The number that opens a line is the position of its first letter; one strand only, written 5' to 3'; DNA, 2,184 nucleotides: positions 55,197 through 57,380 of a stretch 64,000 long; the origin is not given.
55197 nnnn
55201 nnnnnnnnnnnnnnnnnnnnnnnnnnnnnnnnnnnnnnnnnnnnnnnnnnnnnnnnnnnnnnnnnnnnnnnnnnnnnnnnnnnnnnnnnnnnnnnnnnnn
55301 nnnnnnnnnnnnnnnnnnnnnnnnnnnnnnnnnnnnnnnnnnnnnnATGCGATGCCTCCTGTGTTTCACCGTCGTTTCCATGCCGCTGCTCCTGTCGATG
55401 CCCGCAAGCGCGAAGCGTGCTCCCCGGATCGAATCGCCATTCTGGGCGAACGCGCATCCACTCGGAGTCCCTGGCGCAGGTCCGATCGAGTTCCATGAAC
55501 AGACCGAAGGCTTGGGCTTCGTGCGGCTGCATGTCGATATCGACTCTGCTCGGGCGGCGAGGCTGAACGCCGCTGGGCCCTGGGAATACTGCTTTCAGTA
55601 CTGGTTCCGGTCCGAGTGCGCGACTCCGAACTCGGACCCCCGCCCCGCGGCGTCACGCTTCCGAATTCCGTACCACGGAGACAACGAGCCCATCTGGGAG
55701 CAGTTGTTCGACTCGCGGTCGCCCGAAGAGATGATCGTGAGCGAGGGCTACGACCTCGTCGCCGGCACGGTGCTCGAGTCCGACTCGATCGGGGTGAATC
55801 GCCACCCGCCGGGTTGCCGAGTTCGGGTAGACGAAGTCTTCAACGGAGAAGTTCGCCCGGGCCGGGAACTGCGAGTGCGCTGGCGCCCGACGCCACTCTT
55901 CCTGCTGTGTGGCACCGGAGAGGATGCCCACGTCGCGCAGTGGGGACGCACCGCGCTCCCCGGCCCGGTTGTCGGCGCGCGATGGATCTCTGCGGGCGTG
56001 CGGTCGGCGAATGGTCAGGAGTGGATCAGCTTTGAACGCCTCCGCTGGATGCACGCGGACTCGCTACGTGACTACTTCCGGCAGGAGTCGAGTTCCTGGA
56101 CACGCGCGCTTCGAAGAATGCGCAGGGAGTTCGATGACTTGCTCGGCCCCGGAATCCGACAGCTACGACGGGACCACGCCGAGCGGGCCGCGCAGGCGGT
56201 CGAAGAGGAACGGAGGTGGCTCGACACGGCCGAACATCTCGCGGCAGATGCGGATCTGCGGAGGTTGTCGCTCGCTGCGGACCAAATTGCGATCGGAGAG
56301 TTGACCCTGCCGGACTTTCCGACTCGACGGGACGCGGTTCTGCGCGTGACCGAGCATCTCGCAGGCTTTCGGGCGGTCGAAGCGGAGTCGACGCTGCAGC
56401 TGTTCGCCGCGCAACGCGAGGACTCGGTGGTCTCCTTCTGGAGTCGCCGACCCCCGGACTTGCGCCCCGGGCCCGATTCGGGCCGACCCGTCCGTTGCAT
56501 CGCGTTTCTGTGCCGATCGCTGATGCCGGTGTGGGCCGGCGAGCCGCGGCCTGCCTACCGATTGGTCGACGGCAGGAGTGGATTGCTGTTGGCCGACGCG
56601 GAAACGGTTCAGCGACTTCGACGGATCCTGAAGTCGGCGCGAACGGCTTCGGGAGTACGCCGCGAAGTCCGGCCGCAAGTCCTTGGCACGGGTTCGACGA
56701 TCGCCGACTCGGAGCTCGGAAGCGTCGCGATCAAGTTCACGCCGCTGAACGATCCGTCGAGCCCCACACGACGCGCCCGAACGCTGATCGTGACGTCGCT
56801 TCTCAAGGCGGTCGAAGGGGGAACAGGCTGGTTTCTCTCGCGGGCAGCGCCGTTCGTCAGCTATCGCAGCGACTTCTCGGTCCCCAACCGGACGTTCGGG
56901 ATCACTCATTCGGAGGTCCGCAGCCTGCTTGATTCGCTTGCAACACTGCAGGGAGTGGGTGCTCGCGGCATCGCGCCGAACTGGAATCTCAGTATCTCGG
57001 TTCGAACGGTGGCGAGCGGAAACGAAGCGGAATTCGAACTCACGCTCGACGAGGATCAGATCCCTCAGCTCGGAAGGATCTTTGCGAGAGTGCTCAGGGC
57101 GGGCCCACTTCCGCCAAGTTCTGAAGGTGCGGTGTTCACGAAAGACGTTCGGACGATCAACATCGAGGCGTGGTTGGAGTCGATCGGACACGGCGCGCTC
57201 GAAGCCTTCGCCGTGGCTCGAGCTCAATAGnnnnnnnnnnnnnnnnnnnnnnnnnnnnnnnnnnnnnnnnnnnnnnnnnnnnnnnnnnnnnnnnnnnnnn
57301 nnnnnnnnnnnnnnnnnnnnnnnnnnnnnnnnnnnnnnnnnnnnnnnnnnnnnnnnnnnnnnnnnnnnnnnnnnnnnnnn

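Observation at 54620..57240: Lower-GC island with an orphan 627-aa secreted protein and a decayed hydrolase fragment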

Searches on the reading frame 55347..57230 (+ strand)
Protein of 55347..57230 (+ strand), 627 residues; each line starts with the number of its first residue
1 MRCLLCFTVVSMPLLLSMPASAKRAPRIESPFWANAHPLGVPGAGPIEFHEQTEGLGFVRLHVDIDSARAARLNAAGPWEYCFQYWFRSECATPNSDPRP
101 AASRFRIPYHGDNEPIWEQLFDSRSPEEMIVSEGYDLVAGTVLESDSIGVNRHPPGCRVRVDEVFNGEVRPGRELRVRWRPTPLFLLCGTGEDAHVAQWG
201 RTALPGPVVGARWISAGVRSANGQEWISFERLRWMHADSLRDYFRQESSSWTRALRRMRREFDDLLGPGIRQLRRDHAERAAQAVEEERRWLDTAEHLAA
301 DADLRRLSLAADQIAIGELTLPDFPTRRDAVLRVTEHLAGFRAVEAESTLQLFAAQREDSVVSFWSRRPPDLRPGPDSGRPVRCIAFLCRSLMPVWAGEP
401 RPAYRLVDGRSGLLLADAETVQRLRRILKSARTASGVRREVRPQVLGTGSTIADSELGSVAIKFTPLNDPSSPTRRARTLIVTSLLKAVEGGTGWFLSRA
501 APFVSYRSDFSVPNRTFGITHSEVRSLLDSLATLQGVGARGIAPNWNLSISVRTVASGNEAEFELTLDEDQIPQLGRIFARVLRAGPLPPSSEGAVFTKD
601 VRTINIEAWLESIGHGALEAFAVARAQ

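Call 6: search_protein_families(library=pfam, proteins=[window:55347-57230:+], max_evalue=0.01)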
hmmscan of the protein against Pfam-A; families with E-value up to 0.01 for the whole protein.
window:55347-57230:+ (627 aa): 0 families

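Call 8: find_homologous_proteins(query=window:55347-57230:+, max_evalue=0.001)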
Query window:55347-57230:+ (627 aa): 1 proteins with E <= 0.001 among 8000 candidates.
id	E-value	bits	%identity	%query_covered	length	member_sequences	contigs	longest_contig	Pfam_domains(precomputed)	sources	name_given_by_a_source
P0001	0.0e+0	1129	100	81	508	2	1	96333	-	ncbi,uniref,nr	ncbi:MAG: hypothetical protein HOP12_05295 [Candidatus Eisenbacteria bacterium]|uniref:Uncharacteriz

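Call 9: search_protein_families(library=ncbifam, proteins=[window:55347-57230:+], max_evalue=0.01)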
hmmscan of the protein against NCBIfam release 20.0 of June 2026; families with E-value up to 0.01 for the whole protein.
window:55347-57230:+ (627 aa): 0 families

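Call 13: search_protein_families(library=pfam, proteins=[window:55704-57230:+], max_evalue=10)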
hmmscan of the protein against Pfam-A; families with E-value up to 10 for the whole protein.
window:55704-57230:+ (508 aa): 1 family
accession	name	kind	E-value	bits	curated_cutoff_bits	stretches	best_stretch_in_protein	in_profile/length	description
PF13422.11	DUF4110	-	0.3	11.6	27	1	119-181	14-75/95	Domain of unknown function (DUF4110)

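Call 14: search_solved_structures(query=window:55347-57230:+, max_evalue=10)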
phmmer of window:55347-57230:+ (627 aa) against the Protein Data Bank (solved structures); distinct sequences matched with E-value up to 10: 0.

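Call 15: find_encoding_contigs(protein=P0001, flank=10000, max_places=6)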
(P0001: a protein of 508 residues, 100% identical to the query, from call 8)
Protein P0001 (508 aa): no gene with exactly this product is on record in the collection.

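Call 26: predict_structure(protein=window:55347-57230:+)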
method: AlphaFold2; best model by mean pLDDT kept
length: 627 residues; sequences in the alignment: 1
mean_pLDDT: 31.9   pTM: 0.23
mean pLDDT of the five models: 31.9, 28.5, 27.8, 25.1, 25.0
residues with pLDDT >= 90: 0; 70-90: 5; 50-70: 17; < 50: 605
segments of 3 or more residues with pLDDT < 50: 1-263, 295-627
pLDDT, mean of each block of 10 residues (from residue 1): 26 29 29 29 30 28 28 28 24 29 24 28 27 24 24 29 27 26 26 28 25 30 34 31 41 44 47 60 61 48 36 32 40 39 33 27 24 28 28 29 31 34 41 32 28 27 27 33 33 32 25 27 36 33 34 33 35 36 31 29 32 35 29
secondary structure, 60 per line:
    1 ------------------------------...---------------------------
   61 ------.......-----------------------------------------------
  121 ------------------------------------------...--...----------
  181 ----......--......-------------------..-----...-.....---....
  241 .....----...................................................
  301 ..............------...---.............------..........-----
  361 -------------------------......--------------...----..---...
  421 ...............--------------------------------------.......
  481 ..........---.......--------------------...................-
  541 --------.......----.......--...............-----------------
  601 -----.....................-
elements in order: H67-73 E163-165 E168-170 E185-190 E193-198 E225-227 H229-233 H237-245 H250-314 H327-339 H346-355 H386-391 E406-408 H418-435 H474-490 H494-500 H521-539 E549-555 E560-566 H569-583 H606-626

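Call 27: search_protein_representatives(protein=window:55347-57230:+)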
Query: 627 residues. Proteins with E-value up to 0.001 (for the whole library): 62; up to 1e-10: 27; up to 1e-30: 13. The best 62 are listed.
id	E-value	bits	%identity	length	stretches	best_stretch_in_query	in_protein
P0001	0.0e+00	1129.3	100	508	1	120-627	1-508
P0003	8.5e-68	245.9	36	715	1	51-583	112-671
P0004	1.1e-61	225.7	32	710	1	53-616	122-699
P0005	2.3e-50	188.3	31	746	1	52-616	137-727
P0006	1.4e-45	172.4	32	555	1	124-610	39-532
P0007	1.0e-41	159.7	31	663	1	102-589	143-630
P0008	8.9e-38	146.7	29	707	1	55-592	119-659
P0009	1.0e-37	146.5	30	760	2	31-306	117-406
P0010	3.6e-35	138.1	33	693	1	125-585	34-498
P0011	4.0e-34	134.6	28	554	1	130-590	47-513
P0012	2.3e-33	132.1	32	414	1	188-569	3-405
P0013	6.4e-32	127.3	34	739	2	118-295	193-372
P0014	1.3e-31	126.3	33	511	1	52-437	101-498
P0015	2.2e-28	115.7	30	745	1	137-582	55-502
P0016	3.7e-28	114.9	36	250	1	103-286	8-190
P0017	3.2e-27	111.8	40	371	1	94-268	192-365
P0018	2.2e-25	105.7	28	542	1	116-580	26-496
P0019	1.4e-23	99.8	32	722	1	142-582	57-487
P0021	4.7e-20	88.1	31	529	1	197-590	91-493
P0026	4.2e-15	71.8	30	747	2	139-589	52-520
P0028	5.5e-12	61.5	26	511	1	129-580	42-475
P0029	2.9e-10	55.8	39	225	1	127-231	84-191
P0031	5.4e-10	54.9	29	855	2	147-227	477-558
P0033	2.6e-09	52.6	30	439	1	125-242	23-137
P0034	2.7e-09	52.6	35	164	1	125-223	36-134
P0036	1.0e-08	50.7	30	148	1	112-245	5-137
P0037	5.3e-08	48.3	37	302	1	135-221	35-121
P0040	2.2e-07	46.3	33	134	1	117-243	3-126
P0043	1.3e-06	43.7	36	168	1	132-230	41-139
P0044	1.6e-05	40.2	32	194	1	124-219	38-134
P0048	2.5e-05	39.5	32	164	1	125-224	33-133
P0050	2.6e-05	39.4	30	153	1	121-234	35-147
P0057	2.0e-04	36.5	31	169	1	136-253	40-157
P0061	4.0e-04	35.5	30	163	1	118-227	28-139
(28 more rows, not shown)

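Call 30: search_protein_families(library=pfam, alignment_id=A1, max_evalue=0.01)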
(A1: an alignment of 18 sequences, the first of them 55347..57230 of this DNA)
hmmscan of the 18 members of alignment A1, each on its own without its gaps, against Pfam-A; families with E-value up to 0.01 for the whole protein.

A. member 1, window:55347-57230:+ (627 aa): 0 families

B. families by the number of members that match (of 18 scanned): 4 families
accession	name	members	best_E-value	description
PF13620.12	CarboxypepD_reg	3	7.5e-18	Carboxypeptidase regulatory-like domain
PF13715.12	CarbopepD_reg_2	2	2.2e-09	CarboxypepD_reg-like domain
PF08308.17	PEGA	2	0.00039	PEGA domain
PF13860.13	FlgD_ig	1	0.006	FlgD Ig-like domain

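Call 31: find_homologous_proteins(query=A1, max_evalue=0.001)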
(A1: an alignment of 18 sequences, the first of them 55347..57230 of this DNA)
Query A1 (18 sequences) (627 aa, profile of the alignment): 1 proteins with E <= 0.001 among 8000 candidates.
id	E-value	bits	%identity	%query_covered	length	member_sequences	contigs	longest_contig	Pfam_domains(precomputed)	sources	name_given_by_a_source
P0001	2.3e-161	556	100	81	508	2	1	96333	-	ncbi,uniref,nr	ncbi:MAG: hypothetical protein HOP12_05295 [Candidatus Eisenbacteria bacterium]|uniref:Uncharacteriz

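Call 33: list_cluster_members(proteins=[P0003, P0004, P0005, P0006, P0007, P0008, P0009, P0010, P0011, P0013])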
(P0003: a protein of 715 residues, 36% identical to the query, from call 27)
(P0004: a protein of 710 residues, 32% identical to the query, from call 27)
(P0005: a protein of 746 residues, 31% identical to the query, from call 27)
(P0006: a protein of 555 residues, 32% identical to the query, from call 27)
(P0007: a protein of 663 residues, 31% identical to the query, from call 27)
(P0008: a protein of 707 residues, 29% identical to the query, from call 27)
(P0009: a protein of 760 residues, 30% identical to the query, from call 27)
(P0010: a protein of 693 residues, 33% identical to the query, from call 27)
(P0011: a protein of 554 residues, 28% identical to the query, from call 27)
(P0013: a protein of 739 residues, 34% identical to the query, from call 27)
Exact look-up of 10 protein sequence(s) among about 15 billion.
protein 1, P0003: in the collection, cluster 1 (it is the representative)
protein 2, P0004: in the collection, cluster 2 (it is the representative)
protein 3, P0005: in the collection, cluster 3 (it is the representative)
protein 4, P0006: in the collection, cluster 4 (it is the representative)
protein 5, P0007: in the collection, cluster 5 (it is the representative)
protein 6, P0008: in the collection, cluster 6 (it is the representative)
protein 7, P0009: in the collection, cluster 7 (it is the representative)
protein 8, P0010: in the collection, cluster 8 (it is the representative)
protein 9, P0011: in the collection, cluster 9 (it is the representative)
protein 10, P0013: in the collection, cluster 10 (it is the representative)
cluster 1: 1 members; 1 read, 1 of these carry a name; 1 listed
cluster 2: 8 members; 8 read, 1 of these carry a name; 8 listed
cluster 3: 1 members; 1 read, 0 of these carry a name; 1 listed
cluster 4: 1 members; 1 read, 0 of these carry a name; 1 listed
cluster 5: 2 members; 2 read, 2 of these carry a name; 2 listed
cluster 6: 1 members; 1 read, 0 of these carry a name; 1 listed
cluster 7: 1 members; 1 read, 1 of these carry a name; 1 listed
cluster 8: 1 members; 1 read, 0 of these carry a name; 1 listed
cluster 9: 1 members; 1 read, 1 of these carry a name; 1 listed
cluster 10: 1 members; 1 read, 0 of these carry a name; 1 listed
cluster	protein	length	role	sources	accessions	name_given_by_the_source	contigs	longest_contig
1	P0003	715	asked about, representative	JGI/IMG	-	hypothetical protein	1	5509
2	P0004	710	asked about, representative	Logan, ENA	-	-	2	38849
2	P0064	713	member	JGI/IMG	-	hypothetical protein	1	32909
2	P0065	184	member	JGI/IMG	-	-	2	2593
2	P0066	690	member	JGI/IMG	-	-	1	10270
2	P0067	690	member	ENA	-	-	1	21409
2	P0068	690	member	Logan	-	-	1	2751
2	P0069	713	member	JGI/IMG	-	-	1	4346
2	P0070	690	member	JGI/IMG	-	-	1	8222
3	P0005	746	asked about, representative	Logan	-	-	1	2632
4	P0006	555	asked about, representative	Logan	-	-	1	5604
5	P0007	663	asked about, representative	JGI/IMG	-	hypothetical protein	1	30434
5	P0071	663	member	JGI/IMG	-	hypothetical protein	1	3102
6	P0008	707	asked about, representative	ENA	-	-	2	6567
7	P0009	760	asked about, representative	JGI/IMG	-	hypothetical protein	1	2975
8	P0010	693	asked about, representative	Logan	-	-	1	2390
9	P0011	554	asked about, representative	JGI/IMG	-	hypothetical protein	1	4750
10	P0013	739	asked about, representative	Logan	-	-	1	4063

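Call 34: find_encoding_contigs(protein=P0003, flank=8000, max_places=3)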
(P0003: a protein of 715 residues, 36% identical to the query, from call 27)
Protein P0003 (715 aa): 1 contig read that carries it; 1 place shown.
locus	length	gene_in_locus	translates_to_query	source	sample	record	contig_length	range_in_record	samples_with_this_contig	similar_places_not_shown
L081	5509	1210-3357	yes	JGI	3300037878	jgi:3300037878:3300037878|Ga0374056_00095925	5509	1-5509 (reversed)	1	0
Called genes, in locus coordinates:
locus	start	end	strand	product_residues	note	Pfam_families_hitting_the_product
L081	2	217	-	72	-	?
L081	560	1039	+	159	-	-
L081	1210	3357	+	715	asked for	-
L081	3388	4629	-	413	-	PF01266:DAO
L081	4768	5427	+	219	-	PF06902:Fer4_19, PF09360:zf-CDGSH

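Call 35: find_encoding_contigs(protein=P0004, flank=8000, max_places=3)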
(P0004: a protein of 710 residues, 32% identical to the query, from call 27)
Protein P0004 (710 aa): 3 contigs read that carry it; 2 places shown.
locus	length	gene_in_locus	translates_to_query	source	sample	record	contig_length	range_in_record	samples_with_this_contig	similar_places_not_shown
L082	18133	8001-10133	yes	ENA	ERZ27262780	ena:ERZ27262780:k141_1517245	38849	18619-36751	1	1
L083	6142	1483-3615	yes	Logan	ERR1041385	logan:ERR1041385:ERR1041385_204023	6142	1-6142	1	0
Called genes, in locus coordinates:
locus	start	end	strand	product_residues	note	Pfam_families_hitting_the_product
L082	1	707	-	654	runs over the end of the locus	PF00361:Proton_antipo_M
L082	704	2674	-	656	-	PF00361:Proton_antipo_M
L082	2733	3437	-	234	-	PF12728:HTH_17 (weak), PF00359:PTS_EIIA_2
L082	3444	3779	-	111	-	PF01022:HTH_5, PF12840:HTH_20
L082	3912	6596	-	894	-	PF03200:Glyco_hydro_63 (faint), PF22422:MGH1-like_GH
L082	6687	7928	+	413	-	PF07670:Gate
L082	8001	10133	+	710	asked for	-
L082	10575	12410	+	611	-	-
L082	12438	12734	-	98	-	PF10041:DUF2277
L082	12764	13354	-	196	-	PF22792:DUF7012 (faint)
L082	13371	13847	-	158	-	PF05163:DinB (weak), PF04978:MST (weak), PF12867:DinB_2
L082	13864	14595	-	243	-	-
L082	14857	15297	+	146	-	-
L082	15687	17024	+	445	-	PF00561:Abhydrolase_1 (faint)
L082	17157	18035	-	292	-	PF00950:ABC-3, PF01032:FecCD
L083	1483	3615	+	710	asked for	-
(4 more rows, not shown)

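Call 36: find_encoding_contigs(protein=P0007, flank=8000, max_places=3)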
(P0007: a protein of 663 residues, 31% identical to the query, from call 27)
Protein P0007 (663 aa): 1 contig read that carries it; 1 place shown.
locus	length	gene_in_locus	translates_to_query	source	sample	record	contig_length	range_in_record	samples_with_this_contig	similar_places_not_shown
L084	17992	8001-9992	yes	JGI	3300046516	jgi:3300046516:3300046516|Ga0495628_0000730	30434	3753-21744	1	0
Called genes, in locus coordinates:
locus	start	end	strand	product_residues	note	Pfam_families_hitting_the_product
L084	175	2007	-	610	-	PF01336:tRNA_anti-codon, PF00152:tRNA-synt_2, PF02938:GAD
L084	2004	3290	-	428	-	PF13393:tRNA-synt_His, PF00587:tRNA-synt_2b, PF03129:HGTP_anticodon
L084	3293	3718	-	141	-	PF04892:VanZ-LLP1 (weak)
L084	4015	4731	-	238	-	-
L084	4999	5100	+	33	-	-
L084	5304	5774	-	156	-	PF13302:Acetyltransf_3, PF00583:Acetyltransf_1 (weak)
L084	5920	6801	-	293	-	PF01370:Epimerase (weak), PF05368:NmrA, PF13460:NAD_binding_10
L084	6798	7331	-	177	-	PF22381:Staph_reg_Sar_Rot (weak), PF12802:MarR_2, PF01047:MarR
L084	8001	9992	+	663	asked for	-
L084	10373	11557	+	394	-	-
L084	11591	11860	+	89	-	-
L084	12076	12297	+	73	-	PF07638:Sigma70_ECF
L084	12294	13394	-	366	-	PF01594:AI-2E_transport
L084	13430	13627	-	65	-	-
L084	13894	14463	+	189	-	PF07638:Sigma70_ECF, PF08281:Sigma70_r4_2, PF04545:Sigma70_r4 (weak)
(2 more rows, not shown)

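Call 40: list_cluster_members(proteins=[P0014, P0015, P0018, P0019, P0021, P0026, P0028, P0012, P0016, P0017])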
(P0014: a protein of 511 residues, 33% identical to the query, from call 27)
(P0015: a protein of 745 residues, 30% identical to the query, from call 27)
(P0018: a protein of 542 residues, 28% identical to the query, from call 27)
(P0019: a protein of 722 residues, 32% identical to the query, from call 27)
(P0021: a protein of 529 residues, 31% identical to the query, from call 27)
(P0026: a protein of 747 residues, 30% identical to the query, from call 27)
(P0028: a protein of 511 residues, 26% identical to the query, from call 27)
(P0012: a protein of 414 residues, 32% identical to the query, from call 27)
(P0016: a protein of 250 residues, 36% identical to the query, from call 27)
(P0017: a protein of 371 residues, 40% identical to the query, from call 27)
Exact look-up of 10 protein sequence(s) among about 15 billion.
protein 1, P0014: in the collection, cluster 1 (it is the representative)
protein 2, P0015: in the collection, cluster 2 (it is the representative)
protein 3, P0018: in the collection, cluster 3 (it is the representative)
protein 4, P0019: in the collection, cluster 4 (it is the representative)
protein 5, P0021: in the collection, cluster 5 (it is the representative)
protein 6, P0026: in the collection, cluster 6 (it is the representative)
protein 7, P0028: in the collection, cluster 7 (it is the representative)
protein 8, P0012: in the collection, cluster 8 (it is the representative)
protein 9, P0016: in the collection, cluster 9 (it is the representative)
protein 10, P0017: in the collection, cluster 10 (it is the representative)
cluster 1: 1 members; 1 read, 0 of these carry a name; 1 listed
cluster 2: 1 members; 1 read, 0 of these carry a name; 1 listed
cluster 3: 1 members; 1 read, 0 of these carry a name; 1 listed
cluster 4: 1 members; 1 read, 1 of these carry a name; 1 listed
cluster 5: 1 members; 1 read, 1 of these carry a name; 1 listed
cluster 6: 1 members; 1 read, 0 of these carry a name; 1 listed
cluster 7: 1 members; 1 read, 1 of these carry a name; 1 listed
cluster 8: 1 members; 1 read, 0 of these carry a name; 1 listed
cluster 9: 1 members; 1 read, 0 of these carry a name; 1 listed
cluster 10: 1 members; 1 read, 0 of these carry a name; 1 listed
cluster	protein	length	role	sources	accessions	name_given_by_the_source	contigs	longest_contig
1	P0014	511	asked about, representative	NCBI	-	-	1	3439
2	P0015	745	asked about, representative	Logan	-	-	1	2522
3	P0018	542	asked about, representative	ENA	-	-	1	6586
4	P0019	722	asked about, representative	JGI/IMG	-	hypothetical protein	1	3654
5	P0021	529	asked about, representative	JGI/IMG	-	hypothetical protein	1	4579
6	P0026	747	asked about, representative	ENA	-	-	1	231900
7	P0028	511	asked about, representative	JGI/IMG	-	hypothetical protein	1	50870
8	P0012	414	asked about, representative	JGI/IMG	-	-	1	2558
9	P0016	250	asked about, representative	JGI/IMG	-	-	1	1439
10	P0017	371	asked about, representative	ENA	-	-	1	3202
